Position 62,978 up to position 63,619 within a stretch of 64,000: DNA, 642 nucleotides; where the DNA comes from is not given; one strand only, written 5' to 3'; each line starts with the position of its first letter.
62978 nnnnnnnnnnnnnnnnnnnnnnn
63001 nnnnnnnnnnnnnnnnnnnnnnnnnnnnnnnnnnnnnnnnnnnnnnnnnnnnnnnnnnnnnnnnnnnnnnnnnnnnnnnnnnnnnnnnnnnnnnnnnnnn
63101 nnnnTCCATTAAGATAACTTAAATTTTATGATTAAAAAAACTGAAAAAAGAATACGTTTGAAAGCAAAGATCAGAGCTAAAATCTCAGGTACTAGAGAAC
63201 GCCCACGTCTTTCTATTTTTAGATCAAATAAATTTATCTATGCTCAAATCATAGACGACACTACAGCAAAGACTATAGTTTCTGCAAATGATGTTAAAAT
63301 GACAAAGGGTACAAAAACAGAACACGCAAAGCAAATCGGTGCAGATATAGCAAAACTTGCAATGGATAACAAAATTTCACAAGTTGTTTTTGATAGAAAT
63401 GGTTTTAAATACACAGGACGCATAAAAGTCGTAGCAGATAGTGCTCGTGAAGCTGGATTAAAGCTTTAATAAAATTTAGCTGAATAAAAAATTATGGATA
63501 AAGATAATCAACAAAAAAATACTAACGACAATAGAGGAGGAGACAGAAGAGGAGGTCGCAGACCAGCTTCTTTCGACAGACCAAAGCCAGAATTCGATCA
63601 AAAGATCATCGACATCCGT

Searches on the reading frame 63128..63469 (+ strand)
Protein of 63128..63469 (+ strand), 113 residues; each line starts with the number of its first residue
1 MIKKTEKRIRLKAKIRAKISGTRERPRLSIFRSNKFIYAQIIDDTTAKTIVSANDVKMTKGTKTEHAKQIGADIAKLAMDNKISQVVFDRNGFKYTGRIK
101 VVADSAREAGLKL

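Call 18: find_encoding_contigs(protein=window:63128-63469:+, flank=10000, max_places=4)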
Protein window:63128-63469:+ (113 aa): 9 contigs read that carry it; 4 places shown.
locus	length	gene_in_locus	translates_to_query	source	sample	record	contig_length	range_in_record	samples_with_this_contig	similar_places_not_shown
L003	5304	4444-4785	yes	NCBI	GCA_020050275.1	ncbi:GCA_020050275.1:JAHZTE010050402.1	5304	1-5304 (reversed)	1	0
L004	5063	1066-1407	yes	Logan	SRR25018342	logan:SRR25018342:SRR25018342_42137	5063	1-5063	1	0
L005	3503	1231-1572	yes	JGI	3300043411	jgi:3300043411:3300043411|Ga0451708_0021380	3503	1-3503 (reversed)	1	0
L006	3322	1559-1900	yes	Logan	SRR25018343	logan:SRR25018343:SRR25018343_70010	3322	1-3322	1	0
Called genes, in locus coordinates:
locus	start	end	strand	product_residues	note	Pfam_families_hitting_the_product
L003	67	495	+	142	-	PF00252:Ribosomal_L16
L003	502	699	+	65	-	PF00831:Ribosomal_L29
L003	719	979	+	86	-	PF00366:Ribosomal_S17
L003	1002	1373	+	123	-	PF00238:Ribosomal_L14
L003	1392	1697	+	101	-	PF00467:KOW, PF17136:ribosomal_L24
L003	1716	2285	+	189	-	PF00281:Ribosomal_L5, PF00673:Ribosomal_L5_C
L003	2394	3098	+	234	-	-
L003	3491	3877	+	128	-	PF00410:Ribosomal_S8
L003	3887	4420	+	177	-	PF00347:Ribosomal_L6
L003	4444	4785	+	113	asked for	PF00861:Ribosomal_L18p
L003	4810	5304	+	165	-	?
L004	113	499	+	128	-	PF00410:Ribosomal_S8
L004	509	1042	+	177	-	PF00347:Ribosomal_L6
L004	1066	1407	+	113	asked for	PF00861:Ribosomal_L18p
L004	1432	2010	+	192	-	PF00333:Ribosomal_S5, PF03719:Ribosomal_S5_C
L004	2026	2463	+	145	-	PF00828:Ribosomal_L27A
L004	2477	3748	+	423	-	PF00344:SecY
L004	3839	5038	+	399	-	PF01471:PG_binding_1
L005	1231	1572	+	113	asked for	PF00861:Ribosomal_L18p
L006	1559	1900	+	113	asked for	PF00861:Ribosomal_L18p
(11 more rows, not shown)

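Call 25: find_related_loci(query=L004:2477-3745:+, collection=genome_contigs, flank=10000)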
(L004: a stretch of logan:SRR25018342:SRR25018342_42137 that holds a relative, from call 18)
Query L004:2477-3745:+ (423 aa) in genome_contigs; peptide patterns used: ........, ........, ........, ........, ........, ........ (x = any residue, [..] = any of these).
599 stretches matched a pattern (row limit reached: there are more); 576 encode a relative of the query (tblastn E <= 1e-3); the best 80 are kept; 80 distinct loci.
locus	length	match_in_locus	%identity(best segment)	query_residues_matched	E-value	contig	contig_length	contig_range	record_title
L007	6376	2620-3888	79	1-423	0e+0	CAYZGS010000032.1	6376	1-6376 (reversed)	MAG TPA_asm: uncultured Candidatus Saccharibacteria bacterium isolate SRP062349_co1_62 genome assembly, contig: NODE_385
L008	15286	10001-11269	79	1-423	0e+0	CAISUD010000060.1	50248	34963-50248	uncultured bacterium isolate AlinenLipids_bin-8925 genome assembly, contig: bin-8925:60/64, whole genome shotgun sequenc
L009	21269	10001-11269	78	1-423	0e+0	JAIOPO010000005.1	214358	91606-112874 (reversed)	MAG: Candidatus Nomurabacteria bacterium isolate LakeFargette_0920_ALND_MAG_33_28 LacPavin_0920_ALND_scaffold_493788, wh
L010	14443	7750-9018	77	1-423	0e+0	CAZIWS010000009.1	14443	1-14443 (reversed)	MAG TPA_asm: uncultured Candidatus Saccharibacteria bacterium isolate SRP192927_co2_50 genome assembly, contig: NODE_720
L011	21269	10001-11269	78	1-423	0e+0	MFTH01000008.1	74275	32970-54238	MAG: Candidatus Nomurabacteria bacterium RIFCSPHIGHO2_01_FULL_37_25 rifcsphigho2_01_scaffold_425, whole genome shotgun s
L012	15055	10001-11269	78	1-423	0e+0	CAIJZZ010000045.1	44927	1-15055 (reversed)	uncultured bacterium isolate AlinenLipids_bin-6792 genome assembly, contig: bin-6792:45/78, whole genome shotgun sequenc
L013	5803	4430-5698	77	1-423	0e+0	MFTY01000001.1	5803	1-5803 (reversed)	MAG: Candidatus Nomurabacteria bacterium RIFCSPHIGHO2_02_FULL_35_13 rifcsphigho2_02_scaffold_102025, whole genome shotgu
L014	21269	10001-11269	79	1-423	0e+0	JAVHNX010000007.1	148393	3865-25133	MAG: Candidatus Paceibacterota bacterium isolate WB02no17_34_18 NODE_11_length_148393_cov_11.062391, whole genome shotgu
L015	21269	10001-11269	78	1-423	0e+0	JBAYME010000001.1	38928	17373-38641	MAG: Candidatus Paceibacterota bacterium isolate SO_2016_LW1_32 scaffold00809_LW64-88_2016, whole genome shotgun sequenc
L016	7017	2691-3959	76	1-423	0e+0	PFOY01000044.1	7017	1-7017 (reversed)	MAG: Candidatus Nomurabacteria bacterium CG_4_10_14_0_2_um_filter_30_12 CG_4_10_14_0.2_scaffold_6439_c, whole genome sho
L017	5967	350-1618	76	1-423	0e+0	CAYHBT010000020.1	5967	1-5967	MAG TPA_asm: uncultured Candidatus Saccharibacteria bacterium isolate ERP119702_co2_98 genome assembly, contig: NODE_108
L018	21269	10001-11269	78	1-423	0e+0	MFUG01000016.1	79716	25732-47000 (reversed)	MAG: Candidatus Nomurabacteria bacterium RIFCSPHIGHO2_02_FULL_42_19 rifcsphigho2_02_scaffold_670, whole genome shotgun s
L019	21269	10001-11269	75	1-423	0e+0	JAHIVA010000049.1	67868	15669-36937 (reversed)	MAG: Patescibacteria group bacterium isolate MM_PC_MetaG.mb.47 MM_PC_MetaG.mb.47_k141_1336622, whole genome shotgun sequ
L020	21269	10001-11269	75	1-423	0e+0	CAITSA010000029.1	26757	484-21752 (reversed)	uncultured bacterium isolate AlinenLipids_bin-4835 genome assembly, contig: bin-4835:29/31, whole genome shotgun sequenc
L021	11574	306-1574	74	1-423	0e+0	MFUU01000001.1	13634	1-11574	MAG: Candidatus Nomurabacteria bacterium RIFCSPLOWO2_01_FULL_39_17 rifcsplowo2_01_scaffold_10129, whole genome shotgun s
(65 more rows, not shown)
